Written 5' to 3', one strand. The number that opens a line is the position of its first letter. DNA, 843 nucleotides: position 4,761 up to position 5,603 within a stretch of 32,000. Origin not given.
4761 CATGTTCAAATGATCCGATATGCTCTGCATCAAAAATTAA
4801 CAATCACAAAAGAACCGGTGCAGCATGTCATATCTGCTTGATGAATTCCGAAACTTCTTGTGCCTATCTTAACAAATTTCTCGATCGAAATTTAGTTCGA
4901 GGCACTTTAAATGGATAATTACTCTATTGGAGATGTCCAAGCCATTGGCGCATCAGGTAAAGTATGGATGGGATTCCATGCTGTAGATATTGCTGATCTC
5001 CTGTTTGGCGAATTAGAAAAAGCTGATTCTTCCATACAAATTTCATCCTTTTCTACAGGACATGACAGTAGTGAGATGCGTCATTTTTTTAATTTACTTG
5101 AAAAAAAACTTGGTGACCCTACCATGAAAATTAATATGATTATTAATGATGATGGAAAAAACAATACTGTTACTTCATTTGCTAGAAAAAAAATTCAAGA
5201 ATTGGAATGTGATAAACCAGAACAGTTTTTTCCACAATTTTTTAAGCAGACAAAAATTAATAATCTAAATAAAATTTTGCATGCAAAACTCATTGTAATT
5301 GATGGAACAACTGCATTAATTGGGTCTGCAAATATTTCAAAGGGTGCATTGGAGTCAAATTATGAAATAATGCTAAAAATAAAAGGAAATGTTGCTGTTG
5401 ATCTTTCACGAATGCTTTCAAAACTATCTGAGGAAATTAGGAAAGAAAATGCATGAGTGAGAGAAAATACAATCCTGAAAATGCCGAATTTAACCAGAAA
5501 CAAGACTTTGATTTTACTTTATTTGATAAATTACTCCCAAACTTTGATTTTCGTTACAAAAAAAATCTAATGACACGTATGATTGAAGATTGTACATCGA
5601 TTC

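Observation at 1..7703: DISARM-like four-gene operon with non-canonical composition: fused helicase-DUF1998, PLD nuclease, orphan protein and Cas4-like nuclease, with no methyltransferase visible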

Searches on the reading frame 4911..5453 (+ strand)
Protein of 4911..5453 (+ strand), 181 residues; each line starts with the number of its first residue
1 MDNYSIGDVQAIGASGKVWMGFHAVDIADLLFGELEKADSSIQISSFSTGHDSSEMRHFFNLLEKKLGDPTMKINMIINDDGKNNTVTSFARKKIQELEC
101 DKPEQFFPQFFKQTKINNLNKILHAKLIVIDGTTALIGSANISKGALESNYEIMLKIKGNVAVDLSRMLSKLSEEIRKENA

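Call 6: search_protein_families(library=pfam, proteins=[window:4911-5453:+], max_evalue=0.01)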
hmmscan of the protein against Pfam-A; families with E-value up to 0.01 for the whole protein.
window:4911-5453:+ (181 aa): 3 families
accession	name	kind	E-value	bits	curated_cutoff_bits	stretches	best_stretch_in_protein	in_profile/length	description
PF13091.12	PLDc_2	-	1.3e-15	57.9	27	1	34-162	4-120/132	PLD-like domain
PF00614.28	PLDc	-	7.8e-07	29.3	21.9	1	122-145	4-27/28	Phospholipase D Active site motif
PF09565.16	RE_NgoFVII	-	0.0059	16.4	23.8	0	133-176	107-153/162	NgoFVII restriction endonuclease N-terminal PLD domain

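Call 7: search_protein_families(library=padloc, proteins=[window:4911-5453:+], max_evalue=0.01)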
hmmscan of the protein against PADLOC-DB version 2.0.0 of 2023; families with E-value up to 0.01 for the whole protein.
window:4911-5453:+ (181 aa): 26 families (the best 25 are shown)
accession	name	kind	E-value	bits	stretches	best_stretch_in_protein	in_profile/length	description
PDLC02614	DrmC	-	1.8e-18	64.8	1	14-174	9-152/153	DrmC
PDLC02587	DrmC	-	1.3e-11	42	1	20-162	94-244/267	DrmC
PDLC02595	DrmC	-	9.8e-11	39.9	1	73-174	162-260/269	DrmC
PDLC02585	DrmC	-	9.5e-10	36.5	1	113-174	184-246/253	DrmC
PDLC03829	ZacB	-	3.4e-08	30.8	1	120-171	294-349/586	-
PDLC02607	DrmC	-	5.3e-08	30.5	1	116-155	196-235/265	DrmC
PDLC02606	DrmC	-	7.2e-08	30.4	1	115-172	114-173/182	DrmC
PDLC02616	DrmC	-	1.7e-07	29.1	1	105-173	147-216/224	DrmC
PDLC02611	DrmC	-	2.3e-07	29.1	1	75-172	28-129/138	DrmC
PDLC02612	DrmC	-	5.4e-07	27.4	1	122-173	173-225/235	DrmC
PDLC02602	DrmC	-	9.5e-07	26.1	1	122-172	197-248/381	DrmC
PDLC02588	DrmC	-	1.3e-06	26.2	1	116-162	186-232/256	DrmC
PDLC02591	DrmC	-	2.1e-06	25.1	1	35-155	121-232/260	DrmC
PDLC02592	DrmC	-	2.4e-06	25.4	1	47-172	110-224/234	DrmC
PDLC02604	DrmC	-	8.1e-06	24.3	1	123-169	32-78/92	DrmC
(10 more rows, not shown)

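Call 10: find_encoding_contigs(protein=window:4911-5453:+, flank=10000, max_places=10)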
Protein window:4911-5453:+ (181 aa): no gene with exactly this product is on record in the collection.

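Call 67: search_protein_families(library=ncbifam, proteins=[window:4911-5453:+], max_evalue=1)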
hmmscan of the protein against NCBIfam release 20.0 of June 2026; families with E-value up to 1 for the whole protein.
window:4911-5453:+ (181 aa): 8 families
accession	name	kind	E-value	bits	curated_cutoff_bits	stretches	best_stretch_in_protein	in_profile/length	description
NF038319.1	DISARM_DrmC_I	equivalog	4.8e-14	52.5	133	1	36-169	104-231/236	DISARM system phospholipase D-like protein DrmC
NF010492.0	PRK13912.1-3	equivalog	1.2e-07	31.4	297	1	113-158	111-156/178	nuclease NucT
NF010491.0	PRK13912.1-2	equivalog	1.7e-07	31.2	225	1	114-158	114-158/180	nuclease NucT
NF010490.0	PRK13912.1-1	equivalog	7.2e-06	26.2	211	1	113-156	97-138/159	nuclease NucT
NF010493.0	PRK13912.1-4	equivalog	4.5e-05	23.5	351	1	34-161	35-152/171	nuclease NucT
NF009107.0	PRK12452.1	equivalog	7.5e-05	21.6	787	1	115-157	417-460/509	cardiolipin synthase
TIGR04265.1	bac_cardiolipin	equivalog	0.0001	21.4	290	1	120-165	397-443/483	cardiolipin synthase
NF008427.0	PRK11263.1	equivalog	0.0035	16.5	281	1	115-149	104-138/409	cardiolipin synthase ClsB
